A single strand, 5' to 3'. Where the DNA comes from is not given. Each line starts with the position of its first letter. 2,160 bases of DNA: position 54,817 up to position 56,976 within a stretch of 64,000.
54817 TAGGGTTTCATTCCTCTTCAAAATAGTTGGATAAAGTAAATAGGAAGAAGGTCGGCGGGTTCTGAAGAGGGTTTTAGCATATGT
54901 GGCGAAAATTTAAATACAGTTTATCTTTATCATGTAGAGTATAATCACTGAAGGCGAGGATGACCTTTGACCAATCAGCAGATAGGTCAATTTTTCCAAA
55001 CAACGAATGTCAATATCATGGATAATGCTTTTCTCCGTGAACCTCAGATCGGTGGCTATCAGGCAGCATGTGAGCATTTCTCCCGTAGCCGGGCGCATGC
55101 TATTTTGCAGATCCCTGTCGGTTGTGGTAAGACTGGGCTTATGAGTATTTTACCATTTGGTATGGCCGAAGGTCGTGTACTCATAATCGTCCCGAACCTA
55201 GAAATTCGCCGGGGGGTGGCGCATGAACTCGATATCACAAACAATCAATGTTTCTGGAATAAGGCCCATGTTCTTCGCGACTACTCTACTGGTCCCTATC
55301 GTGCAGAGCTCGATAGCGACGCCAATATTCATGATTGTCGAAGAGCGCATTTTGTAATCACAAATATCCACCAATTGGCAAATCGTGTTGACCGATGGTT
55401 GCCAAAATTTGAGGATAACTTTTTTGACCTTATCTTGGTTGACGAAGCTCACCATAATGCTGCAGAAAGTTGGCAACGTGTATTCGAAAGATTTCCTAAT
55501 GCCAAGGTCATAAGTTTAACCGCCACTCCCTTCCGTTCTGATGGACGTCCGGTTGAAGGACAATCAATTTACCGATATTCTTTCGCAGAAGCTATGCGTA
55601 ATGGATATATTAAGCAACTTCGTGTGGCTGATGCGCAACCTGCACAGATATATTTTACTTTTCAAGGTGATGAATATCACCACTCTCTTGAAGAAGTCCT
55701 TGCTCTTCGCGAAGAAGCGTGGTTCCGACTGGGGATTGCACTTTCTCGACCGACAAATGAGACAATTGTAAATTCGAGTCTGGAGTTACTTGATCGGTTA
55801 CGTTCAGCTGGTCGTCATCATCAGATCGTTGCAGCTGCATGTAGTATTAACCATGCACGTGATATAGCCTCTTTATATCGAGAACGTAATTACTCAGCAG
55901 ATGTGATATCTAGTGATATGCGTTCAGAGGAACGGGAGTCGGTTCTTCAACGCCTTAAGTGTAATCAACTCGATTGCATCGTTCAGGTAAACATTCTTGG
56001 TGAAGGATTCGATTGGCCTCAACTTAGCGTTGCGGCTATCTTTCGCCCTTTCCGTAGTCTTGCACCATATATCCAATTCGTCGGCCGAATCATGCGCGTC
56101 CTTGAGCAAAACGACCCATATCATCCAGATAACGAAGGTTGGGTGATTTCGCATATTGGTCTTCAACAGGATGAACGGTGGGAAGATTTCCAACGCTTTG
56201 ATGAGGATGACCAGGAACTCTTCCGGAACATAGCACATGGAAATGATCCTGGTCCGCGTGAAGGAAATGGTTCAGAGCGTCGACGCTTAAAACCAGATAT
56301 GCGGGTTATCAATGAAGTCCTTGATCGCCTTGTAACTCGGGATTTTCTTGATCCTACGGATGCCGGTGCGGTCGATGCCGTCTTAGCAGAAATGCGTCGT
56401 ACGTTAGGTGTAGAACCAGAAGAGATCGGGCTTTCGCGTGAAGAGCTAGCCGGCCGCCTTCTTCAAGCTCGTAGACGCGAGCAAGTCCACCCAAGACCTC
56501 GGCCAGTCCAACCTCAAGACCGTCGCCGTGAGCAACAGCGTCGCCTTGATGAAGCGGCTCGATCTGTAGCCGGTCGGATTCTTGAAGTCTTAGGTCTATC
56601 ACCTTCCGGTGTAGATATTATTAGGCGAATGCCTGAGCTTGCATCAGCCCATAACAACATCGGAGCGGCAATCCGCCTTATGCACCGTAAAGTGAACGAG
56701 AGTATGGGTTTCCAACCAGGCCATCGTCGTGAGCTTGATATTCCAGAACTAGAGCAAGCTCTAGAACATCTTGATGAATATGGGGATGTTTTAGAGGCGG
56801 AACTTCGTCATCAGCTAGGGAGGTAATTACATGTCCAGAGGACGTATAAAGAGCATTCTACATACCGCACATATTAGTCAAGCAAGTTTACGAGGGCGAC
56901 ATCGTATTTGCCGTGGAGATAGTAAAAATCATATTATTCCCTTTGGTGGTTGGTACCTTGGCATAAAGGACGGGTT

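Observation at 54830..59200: AT-rich horizontally acquired island encoding an SF2 helicase, a Zn-ribbon protein and a GHKL/MORC-like ATPase, inserted directly upstream of a type III R-M system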

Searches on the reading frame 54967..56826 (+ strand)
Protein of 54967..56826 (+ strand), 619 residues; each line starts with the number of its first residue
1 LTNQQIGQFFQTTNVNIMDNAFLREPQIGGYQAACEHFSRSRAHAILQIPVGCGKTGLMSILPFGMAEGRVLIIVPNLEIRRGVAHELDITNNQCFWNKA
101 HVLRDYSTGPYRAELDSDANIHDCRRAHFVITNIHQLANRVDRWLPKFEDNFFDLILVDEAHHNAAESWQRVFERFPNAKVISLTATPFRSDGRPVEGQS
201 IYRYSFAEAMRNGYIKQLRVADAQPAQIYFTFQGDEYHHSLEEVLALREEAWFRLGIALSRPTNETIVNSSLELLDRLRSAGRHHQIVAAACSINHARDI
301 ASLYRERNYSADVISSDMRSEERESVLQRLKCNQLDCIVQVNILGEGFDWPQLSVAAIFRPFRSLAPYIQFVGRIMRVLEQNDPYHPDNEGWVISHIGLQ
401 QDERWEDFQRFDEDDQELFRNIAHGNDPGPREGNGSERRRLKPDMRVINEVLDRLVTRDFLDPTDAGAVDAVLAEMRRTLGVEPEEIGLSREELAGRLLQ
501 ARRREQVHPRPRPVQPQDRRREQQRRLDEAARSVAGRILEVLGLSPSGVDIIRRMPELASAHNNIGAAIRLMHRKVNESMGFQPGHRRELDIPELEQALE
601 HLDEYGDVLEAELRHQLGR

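Call 7: search_protein_families(library=pfam, proteins=[window:54967-56826:+], max_evalue=0.01)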
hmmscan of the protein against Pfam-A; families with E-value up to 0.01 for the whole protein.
window:54967-56826:+ (619 aa): 4 families
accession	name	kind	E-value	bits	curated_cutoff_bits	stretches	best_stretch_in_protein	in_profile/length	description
PF04851.21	ResIII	-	4.1e-23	82.5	22.5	1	23-190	4-164/164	Type III restriction enzyme, res subunit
PF00271.37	Helicase_C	-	2.3e-14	54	23.5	1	274-378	5-109/110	Helicase conserved C-terminal domain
PF18766.7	SWI2_SNF2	-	3.5e-07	30.5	26.7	1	126-219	92-189/221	SWI2/SNF2 ATPase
PF00270.35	DEAD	-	4.4e-07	30.2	26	1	34-189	7-161/167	DEAD/DEAH box helicase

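Call 8: search_protein_families(library=padloc, proteins=[window:54967-56826:+], max_evalue=0.01)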
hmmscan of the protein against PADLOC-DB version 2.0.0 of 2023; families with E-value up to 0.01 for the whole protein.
window:54967-56826:+ (619 aa): 16 families
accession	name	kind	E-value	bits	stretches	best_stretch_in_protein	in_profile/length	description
PDLC03659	mREase_IV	-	4.3e-18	62.6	1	38-378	235-553/945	Type IV methyl-directed restriction enzyme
PDLC03658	mREase_IV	-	6.5e-17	58.5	1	126-378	311-545/953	Type IV methyl-directed restriction enzyme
PDLC02707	PbeA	-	1.1e-16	58.6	2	283-379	523-618/672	PbeA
PDLC02704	PbeA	-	1.2e-14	51.8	2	296-380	549-633/682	PbeA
PDLC03049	REase_I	-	6.3e-09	32.4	1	146-220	278-358/807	Type I restriction enzyme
PDLC02706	PbeA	-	1e-08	32.3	2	318-380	599-661/722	PbeA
PDLC03928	PsyrT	-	3.9e-07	26.8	1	294-379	251-336/689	-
PDLC03047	REase_I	-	2.9e-06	23.3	1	143-378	447-703/1107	Type I restriction enzyme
PDLC03648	REase_III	-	3.2e-06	23.6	1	136-377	115-353/871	Type III restriction enzyme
PDLC02870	DpdF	-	7.4e-05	19.4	1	286-377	229-319/534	DpdF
PDLC02705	PbeA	-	0.00037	16.8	1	293-381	534-623/691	PbeA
PDLC02703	PbeA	-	0.00081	16.1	1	321-403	542-620/626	PbeA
PDLC04556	PDC-M27C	-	0.0013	15.1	0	42-141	54-162/892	-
PDLC03650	REase_III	-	0.0029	14.1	0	153-191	225-263/898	Type III restriction enzyme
PDLC02504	BrxHI|BrxHII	-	0.004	13.1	1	41-166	125-246/971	BrxHII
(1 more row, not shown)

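Call 9: search_protein_families(library=ncbifam, proteins=[window:54967-56826:+], max_evalue=0.01)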
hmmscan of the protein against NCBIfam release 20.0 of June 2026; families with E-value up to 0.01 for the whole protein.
window:54967-56826:+ (619 aa): 9 families
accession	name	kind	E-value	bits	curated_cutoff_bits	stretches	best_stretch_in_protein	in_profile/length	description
NF053632.1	heli_RadD_YejH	equivalog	1.6e-23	82.9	720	1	23-381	3-345/573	DNA repair helicase RadD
NF046051.1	restrict_EcoAI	equivalog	2.9e-13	49.1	550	1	143-382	265-518/768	EcoAI/FtnUII family type I restriction enzme subunit R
TIGR00631.1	uvrb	equivalog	4.2e-10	38.5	750.1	1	282-378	441-542/658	excinuclease ABC subunit UvrB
NF003673.1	PRK05298.1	equivalog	2.5e-09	36.1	743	1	282-379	441-543/653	excinuclease ABC subunit UvrB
TIGR04095.1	dnd_restrict_1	equivalog_domain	4.7e-09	35.8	600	1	303-378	308-383/451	DNA phosphorothioation system restriction enzyme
NF045503.1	repair_heli_XPB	equivalog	4.5e-05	22.2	610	1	22-379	183-509/548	DNA repair helicase XPB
NF008521.0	PRK11448.1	equivalog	0.00039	18.5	729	0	168-215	575-620/1123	type I restriction-modification system endonuclease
NF053631.1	RNA_helic_CshA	equivalog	0.00048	19.1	646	1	301-376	254-329/434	degradosome RNA helicase CshA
TIGR00643.1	recG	equivalog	0.0092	14.7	659.4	0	307-377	481-552/629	ATP-dependent DNA helicase RecG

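Call 25: find_homologous_proteins(query=window:54967-56826:+, max_evalue=0.001)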
Query window:54967-56826:+ (619 aa): 3281 proteins with E <= 0.001 among 8000 candidates; the best 120 are listed.
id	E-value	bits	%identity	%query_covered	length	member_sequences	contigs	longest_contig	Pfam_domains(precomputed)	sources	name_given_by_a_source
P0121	0.0e+0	1415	100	100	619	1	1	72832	PF00270.36,PF18766.8,PF00271.38,PF04851.22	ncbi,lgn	ncbi:MAG: DEAD/DEAH box helicase [Patescibacteria group bacterium]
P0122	0.0e+0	1188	82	100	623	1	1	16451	PF00270.36,PF18766.8,PF00271.38,PF04851.22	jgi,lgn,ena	-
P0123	0.0e+0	1177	83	100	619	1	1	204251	PF00270.36,PF18766.8,PF00271.38,PF04851.22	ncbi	-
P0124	0.0e+0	1169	82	100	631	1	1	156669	PF00270.36,PF18766.8,PF00271.38,PF04851.22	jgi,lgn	-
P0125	0.0e+0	1138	80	100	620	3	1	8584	PF00270.36,PF18766.8,PF00271.38,PF04851.22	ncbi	-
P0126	0.0e+0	1095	75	100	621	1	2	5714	PF00270.36,PF18766.8,PF00271.38,PF04851.22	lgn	-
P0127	0.0e+0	1082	75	100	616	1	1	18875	PF00270.36,PF18766.8,PF00271.38,PF04851.22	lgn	-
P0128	0.0e+0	1027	74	97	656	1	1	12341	PF00270.36,PF00271.38,PF04851.22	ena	-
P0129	0.0e+0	1026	72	100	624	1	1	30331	PF00270.36,PF00271.38,PF04851.22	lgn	-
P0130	5.5e-295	998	69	100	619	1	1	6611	PF00270.36,PF18766.8,PF00271.38,PF04851.22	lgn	-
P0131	4.4e-290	982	75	90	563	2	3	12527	PF18766.8,PF00271.38,PF04851.22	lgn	-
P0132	2.8e-289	979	68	100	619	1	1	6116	PF00270.36,PF00271.38,PF04851.22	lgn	-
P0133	2.4e-267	907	63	100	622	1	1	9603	PF00270.36,PF18766.8,PF00271.38,PF04851.22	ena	-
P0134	1.7e-250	851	60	100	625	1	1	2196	PF00270.36,PF00271.38,PF04851.22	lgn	-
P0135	2.2e-249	847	61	99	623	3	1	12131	PF00270.36,PF18766.8,PF00271.38,PF04851.22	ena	-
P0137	3.6e-247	840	59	100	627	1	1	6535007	PF00271.38,PF04851.22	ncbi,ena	-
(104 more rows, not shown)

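Call 26: find_encoding_contigs(protein=P0123, flank=8000, max_places=3)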
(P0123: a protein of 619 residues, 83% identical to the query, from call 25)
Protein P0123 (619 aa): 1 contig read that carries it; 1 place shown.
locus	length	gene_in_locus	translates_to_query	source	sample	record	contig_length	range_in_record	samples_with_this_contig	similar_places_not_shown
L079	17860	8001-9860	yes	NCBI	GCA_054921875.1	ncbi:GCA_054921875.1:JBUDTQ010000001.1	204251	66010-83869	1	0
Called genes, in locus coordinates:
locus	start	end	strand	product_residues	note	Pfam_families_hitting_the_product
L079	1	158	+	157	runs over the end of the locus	PF03061:4HBT, PF13622:4HBT_3 (weak)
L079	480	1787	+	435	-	PF00583:Acetyltransf_1, PF13302:Acetyltransf_3 (faint), PF13673:Acetyltransf_10 (faint), PF13508:Acetyltransf_7 (faint), PF13880:Acetyltransf_13 (faint)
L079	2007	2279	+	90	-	-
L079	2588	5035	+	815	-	PF02190:LON_substr_bdg, PF00004:AAA, PF07728:AAA_5, PF22667:Lon_lid, PF05362:Lon_C, PF13541:ChlI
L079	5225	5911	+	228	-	PF00027:cNMP_binding, PF13545:HTH_Crp_2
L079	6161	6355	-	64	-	-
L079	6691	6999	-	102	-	-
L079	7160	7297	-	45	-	-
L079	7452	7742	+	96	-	-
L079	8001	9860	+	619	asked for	PF00270:DEAD (weak), PF04851:ResIII, PF18766:SWI2_SNF2 (weak), PF00271:Helicase_C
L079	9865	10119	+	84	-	-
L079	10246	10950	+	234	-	-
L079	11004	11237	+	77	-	-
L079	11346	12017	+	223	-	PF10899:AbiGi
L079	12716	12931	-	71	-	-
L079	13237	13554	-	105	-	-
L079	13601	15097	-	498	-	PF00754:F5_F8_type_C, PF22633:F5_F8_type_C_2 (weak), PF00117:GATase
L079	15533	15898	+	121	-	-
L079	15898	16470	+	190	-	-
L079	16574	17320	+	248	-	PF01479:S4, PF01728:FtsJ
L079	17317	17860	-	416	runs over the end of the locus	PF07690:MFS_1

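Call 27: find_encoding_contigs(protein=P0124, flank=8000, max_places=3)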
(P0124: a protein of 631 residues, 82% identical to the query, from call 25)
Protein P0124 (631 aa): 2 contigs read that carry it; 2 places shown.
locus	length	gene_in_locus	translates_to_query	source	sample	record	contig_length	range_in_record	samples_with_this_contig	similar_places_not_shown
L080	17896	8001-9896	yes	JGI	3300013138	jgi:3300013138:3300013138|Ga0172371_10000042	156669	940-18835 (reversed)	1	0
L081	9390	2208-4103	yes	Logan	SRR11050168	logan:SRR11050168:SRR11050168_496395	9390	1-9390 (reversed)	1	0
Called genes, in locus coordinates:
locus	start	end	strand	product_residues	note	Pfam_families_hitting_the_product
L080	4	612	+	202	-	PF00027:cNMP_binding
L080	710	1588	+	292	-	PF05853:BKACE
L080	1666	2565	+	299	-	PF02737:3HCDH_N, PF00725:3HCDH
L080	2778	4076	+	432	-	PF00083:Sugar_tr, PF03137:OATP (faint), PF07690:MFS_1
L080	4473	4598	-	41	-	-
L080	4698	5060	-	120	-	-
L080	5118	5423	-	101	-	-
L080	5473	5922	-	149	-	PF13463:HTH_27 (faint), PF01047:MarR, PF12802:MarR_2 (weak), PF13412:HTH_24 (weak), PF08279:HTH_11 (faint)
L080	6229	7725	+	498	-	PF20695:UbiD_N, PF01977:UbiD, PF20696:UbiD_C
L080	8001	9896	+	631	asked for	PF04851:ResIII, PF00270:DEAD (weak), PF18766:SWI2_SNF2 (weak), PF00271:Helicase_C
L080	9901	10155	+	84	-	-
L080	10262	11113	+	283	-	-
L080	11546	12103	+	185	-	PF14300:DMP19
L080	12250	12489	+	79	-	-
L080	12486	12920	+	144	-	PF01850:PIN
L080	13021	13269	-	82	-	-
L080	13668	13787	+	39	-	-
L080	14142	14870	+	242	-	PF02525:Flavodoxin_2, PF03358:FMN_red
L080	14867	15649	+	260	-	PF01596:Methyltransf_3, PF08704:GCD14 (weak), PF13649:Methyltransf_25 (weak), PF13578:Methyltransf_24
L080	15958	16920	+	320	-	PF08240:ADH_N, PF00107:ADH_zinc_N, PF13602:ADH_zinc_N_2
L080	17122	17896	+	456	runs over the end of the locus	PF13520:AA_permease_2, PF00324:AA_permease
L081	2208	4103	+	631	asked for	PF04851:ResIII, PF00270:DEAD (weak), PF18766:SWI2_SNF2 (weak), PF00271:Helicase_C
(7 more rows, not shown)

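Call 28: find_encoding_contigs(protein=P0137, flank=8000, max_places=3)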
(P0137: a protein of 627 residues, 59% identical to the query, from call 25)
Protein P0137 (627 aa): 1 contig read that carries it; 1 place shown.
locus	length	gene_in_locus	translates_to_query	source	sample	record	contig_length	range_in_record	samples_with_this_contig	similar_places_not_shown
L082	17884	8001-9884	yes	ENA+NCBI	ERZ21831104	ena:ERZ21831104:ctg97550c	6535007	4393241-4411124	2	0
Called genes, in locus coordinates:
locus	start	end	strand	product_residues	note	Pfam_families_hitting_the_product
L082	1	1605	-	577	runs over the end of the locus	PF12838:Fer4_7 (weak), PF13187:Fer4_9 (weak), PF13237:Fer4_10 (weak), PF14697:Fer4_21 (weak), PF00037:Fer4, PF02906:Fe_hyd_lg_C, PF04060:FeS, PF00989:PAS (weak), +4 more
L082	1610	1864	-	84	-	PF01257:2Fe-2S_thioredx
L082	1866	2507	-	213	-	PF06971:Put_DNA-bind_N, PF02629:CoA_binding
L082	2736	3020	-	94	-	PF01329:Pterin_4a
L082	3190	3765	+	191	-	PF01863:YgjP-like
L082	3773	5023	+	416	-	PF04607:RelA_SpoT, PF07719:TPR_2 (faint), PF13181:TPR_8 (faint), PF13424:TPR_12 (faint), PF13432:TPR_16 (faint), PF00515:TPR_1 (weak), PF00515:TPR_1 (weak), PF14853:Fis1_TPR_C (weak), +2 more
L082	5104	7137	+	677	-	PF05649:Peptidase_M13_N, PF01431:Peptidase_M13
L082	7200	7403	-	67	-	-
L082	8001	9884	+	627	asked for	PF04851:ResIII, PF00271:Helicase_C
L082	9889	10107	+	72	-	-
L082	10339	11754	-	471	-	PF03446:NAD_binding_2, PF00393:6PGD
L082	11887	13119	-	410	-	PF07670:Gate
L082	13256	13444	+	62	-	PF12797:Fer4_2 (weak), PF12837:Fer4_6 (weak), PF13237:Fer4_10 (weak), PF00037:Fer4 (weak), PF13459:Fer4_15, PF13370:Fer4_13, PF12800:Fer4_4 (weak)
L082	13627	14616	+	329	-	PF03480:DctP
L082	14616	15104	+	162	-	PF04290:DctQ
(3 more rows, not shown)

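Call 42: search_dna_similar(query=window:54967-56826:+, collection=plasmids, mode=protein, max_evalue=1e-20, max_rows=25)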
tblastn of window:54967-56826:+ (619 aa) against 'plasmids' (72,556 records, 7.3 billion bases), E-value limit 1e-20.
Records with a match: 91; places in all: 98; records where one place covers at least 80% of the query: 31.
Best place of each record, by identity: <60% 91.
By first word of the organism name: Streptomyces 8; Klebsiella 6; Salmonella 5; Leptospira 5; Paracoccus 4; Acinetobacter 4; Xanthomonas 4; Pseudomonas 4; Rhodococcus 3; Mesorhizobium 3; and 30 more.
By predicted mobility (MOB-suite, as given by PLSDB): non-mobilizable 50; mobilizable 27; conjugative 14.
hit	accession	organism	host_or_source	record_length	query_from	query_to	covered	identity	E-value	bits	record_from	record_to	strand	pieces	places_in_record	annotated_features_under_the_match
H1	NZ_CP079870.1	Mycobacterium sp. SMC-4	Homo sapiens,sputum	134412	10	619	99%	50.2%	6e-160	514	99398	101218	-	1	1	DEAD/DEAH box helicase family protein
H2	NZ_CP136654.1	Rhodococcus qingshengii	cell culture,soil from Antarctica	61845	10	617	98%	49.8%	5e-162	521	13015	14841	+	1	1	DEAD/DEAH box helicase family protein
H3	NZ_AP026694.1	Rhodococcus qingshengii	cruid oil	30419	10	617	98%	49.8%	6e-162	520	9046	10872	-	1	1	DEAD/DEAH box helicase family protein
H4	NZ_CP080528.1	Mesorhizobium sp. AR07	Oxytropis sp.,Cell culture,root nodule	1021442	9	618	99%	48.6%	2e-162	522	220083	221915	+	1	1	record has no annotation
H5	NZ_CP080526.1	Mesorhizobium sp. AR07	Oxytropis sp.,Cell culture,root nodule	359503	9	618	99%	48.6%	2e-161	519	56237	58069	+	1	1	DEAD/DEAH box helicase family protein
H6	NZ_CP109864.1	Paracoccus aminovorans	bacteria,human fecal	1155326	8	614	98%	47.9%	6e-159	512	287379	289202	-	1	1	record has no annotation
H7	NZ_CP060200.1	Aminobacter sp. MDW-2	cell culture,soil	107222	2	614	99%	44.8%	1e-144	471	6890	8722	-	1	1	DEAD/DEAH box helicase family protein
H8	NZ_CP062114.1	Aminobacter sp. SR38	bacterial pure culture,soil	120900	2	614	99%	44.8%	1e-144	471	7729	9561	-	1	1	DEAD/DEAH box helicase family protein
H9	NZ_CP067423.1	Skermanella sp. TT6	Homo sapiens,single cell,skin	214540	2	614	99%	44.8%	1e-144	471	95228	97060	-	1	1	DEAD/DEAH box helicase family protein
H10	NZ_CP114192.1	Aminobacter sp. NyZ550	-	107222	2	614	99%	44.8%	1e-144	471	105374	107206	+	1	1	none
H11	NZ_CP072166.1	Rhizobium sp. B21/90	Himalayan blackberry,cell culture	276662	9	614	98%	45.0%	1e-145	473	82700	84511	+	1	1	DEAD/DEAH box helicase family protein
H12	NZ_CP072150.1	Rhizobium sp. K1/93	Himalayan blackberry,cell culture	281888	9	614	98%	44.9%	3e-144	469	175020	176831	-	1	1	DEAD/DEAH box helicase family protein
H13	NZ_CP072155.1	Rhizobium sp. K15/93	Himalayan blackberry,cell culture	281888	9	614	98%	44.9%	3e-144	469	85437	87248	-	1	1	DEAD/DEAH box helicase family protein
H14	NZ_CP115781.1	Paracoccus aerodenitrificans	cell culture,sediment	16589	2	603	97%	42.1%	2e-140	458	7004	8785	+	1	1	DEAD/DEAH box helicase family protein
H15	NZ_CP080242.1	Polymorphobacter sp. PAMC 29334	Megaspora,lichen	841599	8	394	63%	55.1%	7e-137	448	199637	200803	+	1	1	DEAD/DEAH box helicase family protein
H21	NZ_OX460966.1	Hafnia paralvei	bacterial strain isolated from fresh ...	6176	14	598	95%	34.2%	5e-81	286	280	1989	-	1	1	DEAD/DEAH box helicase family protein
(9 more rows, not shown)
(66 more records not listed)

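Call 43: search_dna_similar(query=window:54967-56826:+, collection=phages, mode=protein, max_evalue=1e-20, max_rows=15)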
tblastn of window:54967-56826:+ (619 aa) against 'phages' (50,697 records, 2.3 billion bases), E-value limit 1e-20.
No match.

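Call 44: get_annotated_region(hit=H2, flank=5000)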
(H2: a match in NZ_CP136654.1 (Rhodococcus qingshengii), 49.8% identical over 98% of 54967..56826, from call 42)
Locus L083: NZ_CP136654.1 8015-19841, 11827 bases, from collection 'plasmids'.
description: Rhodococcus qingshengii strain A29-k1 plasmid pCP61, complete sequence
organism: Rhodococcus qingshengii (NCBI taxid 334542)
taxonomy: Bacteria; Actinomycetota; Actinomycetes; Mycobacteriales; Nocardiaceae; Rhodococcus; Rhodococcus qingshengii
host: -; source: cell culture,soil from Antarctica; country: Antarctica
typing (MOB-suite, as given by PLSDB): non-mobilizable; replicon rep_cluster_1626
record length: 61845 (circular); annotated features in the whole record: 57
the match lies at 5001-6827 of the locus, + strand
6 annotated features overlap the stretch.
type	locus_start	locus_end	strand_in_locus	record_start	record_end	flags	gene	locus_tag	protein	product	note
CDS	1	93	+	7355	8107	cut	-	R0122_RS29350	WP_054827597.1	TetR/AcrR family transcriptional regulator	GO:0006355 - regulation of DNA-templated transcription [Evidence IEA]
CDS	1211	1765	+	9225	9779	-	-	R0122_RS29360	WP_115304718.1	PaaI family thioesterase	-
CDS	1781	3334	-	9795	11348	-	-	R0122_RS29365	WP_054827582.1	MFS transporter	-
CDS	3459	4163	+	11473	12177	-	-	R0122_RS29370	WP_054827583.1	TetR/AcrR family transcriptional regulator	GO:0006355 - regulation of DNA-templated transcription [Evidence IEA]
CDS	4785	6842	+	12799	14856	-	-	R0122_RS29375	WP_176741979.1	DEAD/DEAH box helicase family protein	-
CDS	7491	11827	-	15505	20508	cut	-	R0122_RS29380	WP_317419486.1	DEAD/DEAH box helicase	-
